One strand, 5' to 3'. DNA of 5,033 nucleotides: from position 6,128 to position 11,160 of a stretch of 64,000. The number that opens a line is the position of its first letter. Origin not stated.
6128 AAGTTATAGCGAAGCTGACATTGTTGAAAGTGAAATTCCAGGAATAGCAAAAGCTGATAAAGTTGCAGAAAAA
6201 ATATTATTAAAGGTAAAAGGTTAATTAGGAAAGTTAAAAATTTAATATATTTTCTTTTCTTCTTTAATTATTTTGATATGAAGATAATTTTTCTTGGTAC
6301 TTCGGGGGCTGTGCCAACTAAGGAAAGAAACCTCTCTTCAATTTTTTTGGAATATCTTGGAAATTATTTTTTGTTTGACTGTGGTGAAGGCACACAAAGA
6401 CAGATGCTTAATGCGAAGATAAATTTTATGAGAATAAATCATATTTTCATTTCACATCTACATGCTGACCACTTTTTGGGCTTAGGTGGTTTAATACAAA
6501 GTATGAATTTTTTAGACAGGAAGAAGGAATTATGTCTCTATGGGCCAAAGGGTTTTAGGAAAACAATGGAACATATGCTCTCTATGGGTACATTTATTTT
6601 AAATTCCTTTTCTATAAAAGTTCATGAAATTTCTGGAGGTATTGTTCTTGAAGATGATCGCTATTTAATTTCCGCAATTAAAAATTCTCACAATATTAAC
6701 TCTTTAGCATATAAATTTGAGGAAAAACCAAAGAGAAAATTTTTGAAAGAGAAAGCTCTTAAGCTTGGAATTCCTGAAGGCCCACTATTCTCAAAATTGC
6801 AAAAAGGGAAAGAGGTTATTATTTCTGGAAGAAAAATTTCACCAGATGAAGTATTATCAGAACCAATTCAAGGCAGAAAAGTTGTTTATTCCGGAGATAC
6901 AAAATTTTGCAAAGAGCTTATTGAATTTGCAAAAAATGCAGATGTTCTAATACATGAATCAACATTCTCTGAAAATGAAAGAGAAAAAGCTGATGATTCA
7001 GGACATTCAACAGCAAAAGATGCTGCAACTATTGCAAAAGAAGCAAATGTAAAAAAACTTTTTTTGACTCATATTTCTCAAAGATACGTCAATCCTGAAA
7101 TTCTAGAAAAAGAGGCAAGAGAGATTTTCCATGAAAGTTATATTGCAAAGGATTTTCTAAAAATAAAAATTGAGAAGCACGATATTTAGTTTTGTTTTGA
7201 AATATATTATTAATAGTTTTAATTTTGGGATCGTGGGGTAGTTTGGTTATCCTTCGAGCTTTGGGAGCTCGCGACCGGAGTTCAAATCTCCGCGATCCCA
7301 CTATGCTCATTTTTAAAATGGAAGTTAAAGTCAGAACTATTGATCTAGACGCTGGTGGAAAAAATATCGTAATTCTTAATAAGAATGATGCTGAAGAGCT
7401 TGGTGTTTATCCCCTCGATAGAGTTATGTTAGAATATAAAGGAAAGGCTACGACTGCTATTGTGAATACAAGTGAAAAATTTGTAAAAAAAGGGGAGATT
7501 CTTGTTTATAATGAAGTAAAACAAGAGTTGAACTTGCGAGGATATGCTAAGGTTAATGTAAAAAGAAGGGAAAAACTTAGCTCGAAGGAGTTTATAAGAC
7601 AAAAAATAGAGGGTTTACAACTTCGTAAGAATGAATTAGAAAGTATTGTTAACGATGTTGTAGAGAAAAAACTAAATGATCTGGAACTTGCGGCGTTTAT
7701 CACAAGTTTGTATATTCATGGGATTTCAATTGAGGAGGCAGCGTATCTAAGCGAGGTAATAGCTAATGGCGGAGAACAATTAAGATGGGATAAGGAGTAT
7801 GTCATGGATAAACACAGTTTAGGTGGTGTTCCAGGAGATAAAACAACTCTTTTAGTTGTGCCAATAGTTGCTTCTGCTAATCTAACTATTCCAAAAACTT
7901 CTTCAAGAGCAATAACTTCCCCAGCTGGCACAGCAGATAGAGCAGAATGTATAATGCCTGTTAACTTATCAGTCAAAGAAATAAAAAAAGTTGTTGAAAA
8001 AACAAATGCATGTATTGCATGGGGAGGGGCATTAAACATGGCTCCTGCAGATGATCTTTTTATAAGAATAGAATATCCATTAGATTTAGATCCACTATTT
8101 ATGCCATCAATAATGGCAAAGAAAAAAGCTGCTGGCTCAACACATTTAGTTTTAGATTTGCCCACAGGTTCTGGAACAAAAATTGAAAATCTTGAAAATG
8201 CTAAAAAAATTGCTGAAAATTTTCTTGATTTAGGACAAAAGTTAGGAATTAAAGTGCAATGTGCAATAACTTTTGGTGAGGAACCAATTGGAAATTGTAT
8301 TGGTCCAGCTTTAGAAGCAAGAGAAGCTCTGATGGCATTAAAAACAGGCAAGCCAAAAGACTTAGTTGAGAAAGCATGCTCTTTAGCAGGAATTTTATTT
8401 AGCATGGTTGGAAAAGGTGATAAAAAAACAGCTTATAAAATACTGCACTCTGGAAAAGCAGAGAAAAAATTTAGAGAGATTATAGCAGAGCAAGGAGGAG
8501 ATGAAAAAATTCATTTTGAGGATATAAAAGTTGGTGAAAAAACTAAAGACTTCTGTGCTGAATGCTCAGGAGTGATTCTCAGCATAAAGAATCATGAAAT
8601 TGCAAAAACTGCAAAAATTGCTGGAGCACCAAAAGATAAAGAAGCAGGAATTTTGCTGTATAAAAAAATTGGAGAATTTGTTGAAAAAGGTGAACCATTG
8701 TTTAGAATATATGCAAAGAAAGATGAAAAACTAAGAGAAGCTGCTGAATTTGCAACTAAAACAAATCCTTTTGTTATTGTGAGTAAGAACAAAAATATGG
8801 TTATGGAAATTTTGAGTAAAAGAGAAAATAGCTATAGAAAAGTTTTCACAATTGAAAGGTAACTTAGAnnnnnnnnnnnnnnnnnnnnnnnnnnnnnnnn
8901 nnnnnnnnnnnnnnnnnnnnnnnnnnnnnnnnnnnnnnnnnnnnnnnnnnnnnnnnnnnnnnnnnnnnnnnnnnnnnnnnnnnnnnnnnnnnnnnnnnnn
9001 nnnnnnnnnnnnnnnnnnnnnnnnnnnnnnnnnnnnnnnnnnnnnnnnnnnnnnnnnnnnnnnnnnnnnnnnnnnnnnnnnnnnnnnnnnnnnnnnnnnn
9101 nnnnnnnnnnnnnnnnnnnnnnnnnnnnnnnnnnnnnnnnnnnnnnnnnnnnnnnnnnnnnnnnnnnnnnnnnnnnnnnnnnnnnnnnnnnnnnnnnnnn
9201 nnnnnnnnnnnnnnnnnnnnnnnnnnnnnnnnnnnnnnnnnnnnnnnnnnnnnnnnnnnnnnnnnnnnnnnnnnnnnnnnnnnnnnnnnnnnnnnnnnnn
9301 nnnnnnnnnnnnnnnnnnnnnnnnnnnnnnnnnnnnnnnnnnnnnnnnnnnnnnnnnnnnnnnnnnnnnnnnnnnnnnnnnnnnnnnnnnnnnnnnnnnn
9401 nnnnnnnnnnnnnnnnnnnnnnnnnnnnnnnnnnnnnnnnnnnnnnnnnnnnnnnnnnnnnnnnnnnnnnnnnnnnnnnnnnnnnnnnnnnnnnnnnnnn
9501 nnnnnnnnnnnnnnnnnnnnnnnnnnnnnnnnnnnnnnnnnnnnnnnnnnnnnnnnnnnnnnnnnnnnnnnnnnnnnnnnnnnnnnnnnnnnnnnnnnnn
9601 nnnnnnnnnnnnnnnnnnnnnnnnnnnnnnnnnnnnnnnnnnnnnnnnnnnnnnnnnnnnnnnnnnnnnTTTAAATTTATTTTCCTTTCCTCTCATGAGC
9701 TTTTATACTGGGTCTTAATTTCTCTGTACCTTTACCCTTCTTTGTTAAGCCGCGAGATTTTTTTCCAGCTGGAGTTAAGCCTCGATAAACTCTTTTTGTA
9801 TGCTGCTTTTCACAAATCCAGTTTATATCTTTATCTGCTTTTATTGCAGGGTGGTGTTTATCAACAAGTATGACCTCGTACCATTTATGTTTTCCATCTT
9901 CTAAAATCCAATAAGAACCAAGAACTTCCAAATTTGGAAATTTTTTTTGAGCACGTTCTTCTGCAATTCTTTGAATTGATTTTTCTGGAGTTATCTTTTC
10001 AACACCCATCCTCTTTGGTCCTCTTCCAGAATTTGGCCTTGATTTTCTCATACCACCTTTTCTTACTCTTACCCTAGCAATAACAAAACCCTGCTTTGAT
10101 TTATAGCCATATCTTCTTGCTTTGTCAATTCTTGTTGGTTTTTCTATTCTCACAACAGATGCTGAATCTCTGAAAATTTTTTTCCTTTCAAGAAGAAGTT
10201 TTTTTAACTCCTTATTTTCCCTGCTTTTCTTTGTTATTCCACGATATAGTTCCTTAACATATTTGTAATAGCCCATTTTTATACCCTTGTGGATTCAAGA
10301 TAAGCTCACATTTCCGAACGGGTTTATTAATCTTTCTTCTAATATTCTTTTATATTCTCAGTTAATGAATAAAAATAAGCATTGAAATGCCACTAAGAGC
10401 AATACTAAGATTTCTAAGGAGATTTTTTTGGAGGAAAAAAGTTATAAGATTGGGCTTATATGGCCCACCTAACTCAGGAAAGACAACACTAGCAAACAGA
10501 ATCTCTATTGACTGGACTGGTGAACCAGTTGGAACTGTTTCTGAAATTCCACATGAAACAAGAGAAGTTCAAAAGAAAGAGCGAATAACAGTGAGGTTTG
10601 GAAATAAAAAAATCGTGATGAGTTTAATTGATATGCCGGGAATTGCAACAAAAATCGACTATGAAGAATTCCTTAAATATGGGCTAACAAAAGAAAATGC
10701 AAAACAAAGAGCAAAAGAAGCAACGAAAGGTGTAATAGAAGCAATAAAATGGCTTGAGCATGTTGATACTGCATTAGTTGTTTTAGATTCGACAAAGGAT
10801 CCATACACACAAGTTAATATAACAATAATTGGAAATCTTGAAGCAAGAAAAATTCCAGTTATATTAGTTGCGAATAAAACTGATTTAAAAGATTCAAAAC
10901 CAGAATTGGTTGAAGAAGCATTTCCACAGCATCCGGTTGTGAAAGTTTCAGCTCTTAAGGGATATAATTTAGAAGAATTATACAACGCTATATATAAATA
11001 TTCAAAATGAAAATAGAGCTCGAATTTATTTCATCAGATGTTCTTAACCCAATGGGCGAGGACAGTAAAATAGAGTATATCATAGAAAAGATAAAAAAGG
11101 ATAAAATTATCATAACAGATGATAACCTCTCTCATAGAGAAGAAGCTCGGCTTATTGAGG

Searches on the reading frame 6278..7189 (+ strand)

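Call 37: search_protein_families(library=pfam, proteins=[window:6278-7189:+], max_evalue=0.00001)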
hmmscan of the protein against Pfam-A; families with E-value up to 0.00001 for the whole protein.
window:6278-7189:+ (303 aa): 3 families
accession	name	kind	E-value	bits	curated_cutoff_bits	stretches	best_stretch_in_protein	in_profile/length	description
PF12706.13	Lactamase_B_2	-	3.6e-20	72.8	27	2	197-266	130-200/200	Beta-lactamase superfamily domain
PF13691.12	Lactamase_B_4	-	1.7e-09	37.6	27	1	12-64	5-59/63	tRNase Z endonuclease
PF00753.33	Lactamase_B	-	3e-08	34.3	22.7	1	21-74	8-65/196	Metallo-beta-lactamase superfamily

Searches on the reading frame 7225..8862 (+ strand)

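Call 37: search_protein_families(library=pfam, proteins=[window:7225-8862:+], max_evalue=0.00001)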
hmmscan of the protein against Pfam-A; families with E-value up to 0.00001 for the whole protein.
window:7225-8862:+ (545 aa): 3 families
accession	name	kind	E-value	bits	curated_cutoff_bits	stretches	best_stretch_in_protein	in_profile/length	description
PF07831.19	PYNP_C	-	3.7e-12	46.2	27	1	451-512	2-70/75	Pyrimidine nucleoside phosphorylase C-terminal domain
PF02885.22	Glycos_trans_3N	-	1.3e-10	41.3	26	1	121-180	1-60/63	Glycosyl transferase family, helical bundle domain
PF00591.27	Glycos_transf_3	-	2.6e-10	40.8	27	1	192-412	3-252/253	Glycosyl transferase family, a/b domain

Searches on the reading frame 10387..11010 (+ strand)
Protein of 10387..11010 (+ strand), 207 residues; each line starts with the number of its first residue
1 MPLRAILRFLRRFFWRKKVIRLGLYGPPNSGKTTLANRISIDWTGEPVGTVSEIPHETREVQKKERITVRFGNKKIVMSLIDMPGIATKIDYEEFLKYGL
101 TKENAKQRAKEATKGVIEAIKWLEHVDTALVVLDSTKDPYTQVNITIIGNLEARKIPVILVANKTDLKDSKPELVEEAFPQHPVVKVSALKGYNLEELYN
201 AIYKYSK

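Call 53: search_protein_families(library=pfam, proteins=[window:10387-11010:+], max_evalue=0.00001)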
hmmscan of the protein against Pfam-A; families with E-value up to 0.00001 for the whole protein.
window:10387-11010:+ (207 aa): 3 families
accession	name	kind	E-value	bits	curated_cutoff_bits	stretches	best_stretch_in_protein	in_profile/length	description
PF01926.29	MMR_HSR1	-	9.5e-15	55.1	21.9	1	22-164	2-113/113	50S ribosome-binding GTPase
PF00009.33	GTP_EFTU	-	3.7e-12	46.7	26.5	1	118-205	85-185/188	Elongation factor Tu GTP binding domain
PF02421.24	FeoB_N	-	1.1e-06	28.7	27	1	22-202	3-156/156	Ferrous iron transport protein B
